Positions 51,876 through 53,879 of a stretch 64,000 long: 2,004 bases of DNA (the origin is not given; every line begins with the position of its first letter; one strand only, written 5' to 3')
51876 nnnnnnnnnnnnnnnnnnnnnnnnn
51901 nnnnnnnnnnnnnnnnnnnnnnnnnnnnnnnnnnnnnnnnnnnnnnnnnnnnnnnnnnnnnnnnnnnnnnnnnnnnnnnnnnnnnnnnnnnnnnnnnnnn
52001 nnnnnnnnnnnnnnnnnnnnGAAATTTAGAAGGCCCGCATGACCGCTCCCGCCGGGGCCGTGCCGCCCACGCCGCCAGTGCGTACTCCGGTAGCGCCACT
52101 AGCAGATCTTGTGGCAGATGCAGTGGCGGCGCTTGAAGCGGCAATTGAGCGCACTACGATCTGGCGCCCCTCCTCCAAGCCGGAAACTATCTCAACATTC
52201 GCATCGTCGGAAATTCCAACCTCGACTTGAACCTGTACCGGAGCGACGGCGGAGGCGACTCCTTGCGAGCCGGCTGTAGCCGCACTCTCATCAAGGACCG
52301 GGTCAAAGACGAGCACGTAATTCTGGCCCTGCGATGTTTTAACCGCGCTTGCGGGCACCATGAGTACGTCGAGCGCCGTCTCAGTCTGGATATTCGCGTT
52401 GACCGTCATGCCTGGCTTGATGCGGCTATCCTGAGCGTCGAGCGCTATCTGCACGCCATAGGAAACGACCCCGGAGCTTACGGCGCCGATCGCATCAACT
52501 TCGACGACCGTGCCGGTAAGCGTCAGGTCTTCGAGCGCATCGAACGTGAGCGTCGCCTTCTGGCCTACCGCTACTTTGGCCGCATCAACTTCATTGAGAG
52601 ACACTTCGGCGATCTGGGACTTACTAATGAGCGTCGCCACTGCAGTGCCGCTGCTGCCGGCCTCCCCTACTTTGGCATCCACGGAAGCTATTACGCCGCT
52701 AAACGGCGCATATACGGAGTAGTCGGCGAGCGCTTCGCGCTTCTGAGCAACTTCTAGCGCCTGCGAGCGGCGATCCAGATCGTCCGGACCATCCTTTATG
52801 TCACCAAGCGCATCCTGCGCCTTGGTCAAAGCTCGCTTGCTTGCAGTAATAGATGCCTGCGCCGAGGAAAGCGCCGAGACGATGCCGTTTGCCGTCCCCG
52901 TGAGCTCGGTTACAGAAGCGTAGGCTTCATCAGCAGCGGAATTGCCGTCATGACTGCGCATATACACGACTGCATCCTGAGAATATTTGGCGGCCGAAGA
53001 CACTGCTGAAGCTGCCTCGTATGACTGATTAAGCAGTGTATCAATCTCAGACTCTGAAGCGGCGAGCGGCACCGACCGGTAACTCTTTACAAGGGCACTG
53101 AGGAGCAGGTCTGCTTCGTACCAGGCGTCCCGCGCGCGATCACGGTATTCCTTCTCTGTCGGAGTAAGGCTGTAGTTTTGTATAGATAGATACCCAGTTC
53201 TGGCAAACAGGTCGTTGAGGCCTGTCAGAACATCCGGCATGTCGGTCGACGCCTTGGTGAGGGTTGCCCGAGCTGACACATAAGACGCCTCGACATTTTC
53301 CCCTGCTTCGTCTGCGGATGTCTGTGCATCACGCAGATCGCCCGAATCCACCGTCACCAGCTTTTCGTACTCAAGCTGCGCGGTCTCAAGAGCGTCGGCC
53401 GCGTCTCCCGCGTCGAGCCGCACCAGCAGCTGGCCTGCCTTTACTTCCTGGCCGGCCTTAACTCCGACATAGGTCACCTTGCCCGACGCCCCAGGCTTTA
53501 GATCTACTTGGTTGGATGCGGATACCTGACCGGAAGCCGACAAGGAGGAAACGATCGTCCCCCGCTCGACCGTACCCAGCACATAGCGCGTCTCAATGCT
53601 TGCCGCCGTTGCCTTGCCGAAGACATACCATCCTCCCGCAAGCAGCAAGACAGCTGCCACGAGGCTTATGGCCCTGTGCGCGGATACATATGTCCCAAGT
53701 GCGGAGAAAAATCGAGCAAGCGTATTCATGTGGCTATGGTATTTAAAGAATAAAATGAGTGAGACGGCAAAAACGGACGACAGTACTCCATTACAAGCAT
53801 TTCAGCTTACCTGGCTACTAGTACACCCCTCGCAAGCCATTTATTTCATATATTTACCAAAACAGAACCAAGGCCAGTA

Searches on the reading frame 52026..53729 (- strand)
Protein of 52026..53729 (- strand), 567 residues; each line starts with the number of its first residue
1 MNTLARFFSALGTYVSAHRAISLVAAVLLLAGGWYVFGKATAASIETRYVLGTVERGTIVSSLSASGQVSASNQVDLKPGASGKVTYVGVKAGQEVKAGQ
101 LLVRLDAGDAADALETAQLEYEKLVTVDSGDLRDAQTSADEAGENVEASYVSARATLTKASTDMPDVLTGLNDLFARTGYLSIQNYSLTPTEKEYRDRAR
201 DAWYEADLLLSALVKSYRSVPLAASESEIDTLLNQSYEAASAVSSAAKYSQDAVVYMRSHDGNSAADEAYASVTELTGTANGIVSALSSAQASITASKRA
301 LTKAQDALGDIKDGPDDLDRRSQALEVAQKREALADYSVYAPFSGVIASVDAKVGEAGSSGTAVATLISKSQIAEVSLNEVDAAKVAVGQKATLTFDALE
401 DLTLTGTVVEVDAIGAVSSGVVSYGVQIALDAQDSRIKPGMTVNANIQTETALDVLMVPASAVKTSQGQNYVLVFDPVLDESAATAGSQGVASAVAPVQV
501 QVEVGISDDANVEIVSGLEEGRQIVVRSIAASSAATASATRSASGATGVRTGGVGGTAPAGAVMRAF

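Call 19: search_protein_families(library=pfam, proteins=[window:52026-53729:-], max_evalue=0.001)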
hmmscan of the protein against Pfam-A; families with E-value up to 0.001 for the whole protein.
window:52026-53729:- (567 aa): 4 families
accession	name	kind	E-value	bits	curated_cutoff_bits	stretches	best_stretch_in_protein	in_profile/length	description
PF16576.10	HlyD_D23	-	4.7e-15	55.9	30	1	323-443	95-214/214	Barrel-sandwich domain of CusB or HlyD membrane-fusion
PF13437.12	HlyD_3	-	1.5e-13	51.9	22.2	1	339-440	2-106/106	HlyD family secretion protein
PF13533.13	Biotin_lipoyl_2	-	5.4e-06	26.5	29.8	1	78-106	4-32/32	Biotin-lipoyl like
PF00364.28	Biotin_lipoyl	-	4.3e-05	23.7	22.1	0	76-105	44-73/73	Biotin-requiring enzyme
